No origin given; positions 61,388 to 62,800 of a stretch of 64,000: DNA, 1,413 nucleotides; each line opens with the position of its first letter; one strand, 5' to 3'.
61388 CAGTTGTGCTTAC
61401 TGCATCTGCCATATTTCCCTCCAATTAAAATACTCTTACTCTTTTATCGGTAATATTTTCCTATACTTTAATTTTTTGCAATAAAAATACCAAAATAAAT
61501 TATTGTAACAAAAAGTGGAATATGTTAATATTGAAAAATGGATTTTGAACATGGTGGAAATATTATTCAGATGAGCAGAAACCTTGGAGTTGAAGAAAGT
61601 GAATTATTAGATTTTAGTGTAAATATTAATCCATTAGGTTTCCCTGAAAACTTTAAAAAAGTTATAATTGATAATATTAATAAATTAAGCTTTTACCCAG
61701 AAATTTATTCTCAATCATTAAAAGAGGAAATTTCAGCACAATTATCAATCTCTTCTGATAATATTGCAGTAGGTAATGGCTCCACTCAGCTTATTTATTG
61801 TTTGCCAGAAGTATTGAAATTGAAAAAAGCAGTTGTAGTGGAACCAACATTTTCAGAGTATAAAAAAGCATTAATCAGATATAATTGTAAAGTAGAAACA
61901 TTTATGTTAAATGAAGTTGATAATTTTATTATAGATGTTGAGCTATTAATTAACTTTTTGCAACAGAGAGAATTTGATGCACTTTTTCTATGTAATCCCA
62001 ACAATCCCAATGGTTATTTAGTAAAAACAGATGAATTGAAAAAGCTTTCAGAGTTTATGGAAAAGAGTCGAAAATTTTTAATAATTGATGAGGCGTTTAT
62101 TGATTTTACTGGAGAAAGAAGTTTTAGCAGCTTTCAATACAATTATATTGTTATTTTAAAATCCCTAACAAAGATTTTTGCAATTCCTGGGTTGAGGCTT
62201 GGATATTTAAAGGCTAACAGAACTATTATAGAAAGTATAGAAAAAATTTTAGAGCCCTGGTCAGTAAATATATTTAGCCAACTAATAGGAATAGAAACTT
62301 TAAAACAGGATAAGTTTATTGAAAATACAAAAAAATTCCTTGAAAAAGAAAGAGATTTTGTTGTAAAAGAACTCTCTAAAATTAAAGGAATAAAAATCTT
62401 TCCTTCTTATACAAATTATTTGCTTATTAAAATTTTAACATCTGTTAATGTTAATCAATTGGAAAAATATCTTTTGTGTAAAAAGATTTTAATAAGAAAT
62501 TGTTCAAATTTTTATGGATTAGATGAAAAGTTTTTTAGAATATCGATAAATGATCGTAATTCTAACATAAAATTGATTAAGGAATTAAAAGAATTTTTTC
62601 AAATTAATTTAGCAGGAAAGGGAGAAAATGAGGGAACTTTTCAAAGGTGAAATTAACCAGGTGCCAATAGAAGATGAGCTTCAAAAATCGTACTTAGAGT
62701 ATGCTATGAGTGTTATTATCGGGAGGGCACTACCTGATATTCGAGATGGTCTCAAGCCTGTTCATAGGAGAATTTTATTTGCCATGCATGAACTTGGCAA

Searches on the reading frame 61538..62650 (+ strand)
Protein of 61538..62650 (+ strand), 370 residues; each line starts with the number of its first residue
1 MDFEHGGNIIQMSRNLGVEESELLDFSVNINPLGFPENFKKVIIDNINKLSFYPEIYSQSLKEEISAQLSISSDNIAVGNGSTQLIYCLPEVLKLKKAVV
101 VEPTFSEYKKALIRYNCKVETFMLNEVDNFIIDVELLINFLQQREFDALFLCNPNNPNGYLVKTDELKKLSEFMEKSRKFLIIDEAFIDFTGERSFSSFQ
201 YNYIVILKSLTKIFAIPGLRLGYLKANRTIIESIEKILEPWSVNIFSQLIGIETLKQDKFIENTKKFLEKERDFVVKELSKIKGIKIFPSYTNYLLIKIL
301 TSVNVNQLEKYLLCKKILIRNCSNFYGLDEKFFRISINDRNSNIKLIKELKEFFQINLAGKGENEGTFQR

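Call 39: find_encoding_contigs(protein=window:61538-62650:+, flank=10000, max_places=3)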
Protein window:61538-62650:+ (370 aa): 1 contig read that carries it; 1 place shown.
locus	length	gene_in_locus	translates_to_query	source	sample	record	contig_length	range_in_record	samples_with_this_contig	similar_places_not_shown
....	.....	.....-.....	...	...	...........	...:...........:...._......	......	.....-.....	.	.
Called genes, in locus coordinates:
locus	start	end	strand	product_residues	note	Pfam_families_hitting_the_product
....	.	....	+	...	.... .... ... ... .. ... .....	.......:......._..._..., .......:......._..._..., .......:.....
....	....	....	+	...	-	-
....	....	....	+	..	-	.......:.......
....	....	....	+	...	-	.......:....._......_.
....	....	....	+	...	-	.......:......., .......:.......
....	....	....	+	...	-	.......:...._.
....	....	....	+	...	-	-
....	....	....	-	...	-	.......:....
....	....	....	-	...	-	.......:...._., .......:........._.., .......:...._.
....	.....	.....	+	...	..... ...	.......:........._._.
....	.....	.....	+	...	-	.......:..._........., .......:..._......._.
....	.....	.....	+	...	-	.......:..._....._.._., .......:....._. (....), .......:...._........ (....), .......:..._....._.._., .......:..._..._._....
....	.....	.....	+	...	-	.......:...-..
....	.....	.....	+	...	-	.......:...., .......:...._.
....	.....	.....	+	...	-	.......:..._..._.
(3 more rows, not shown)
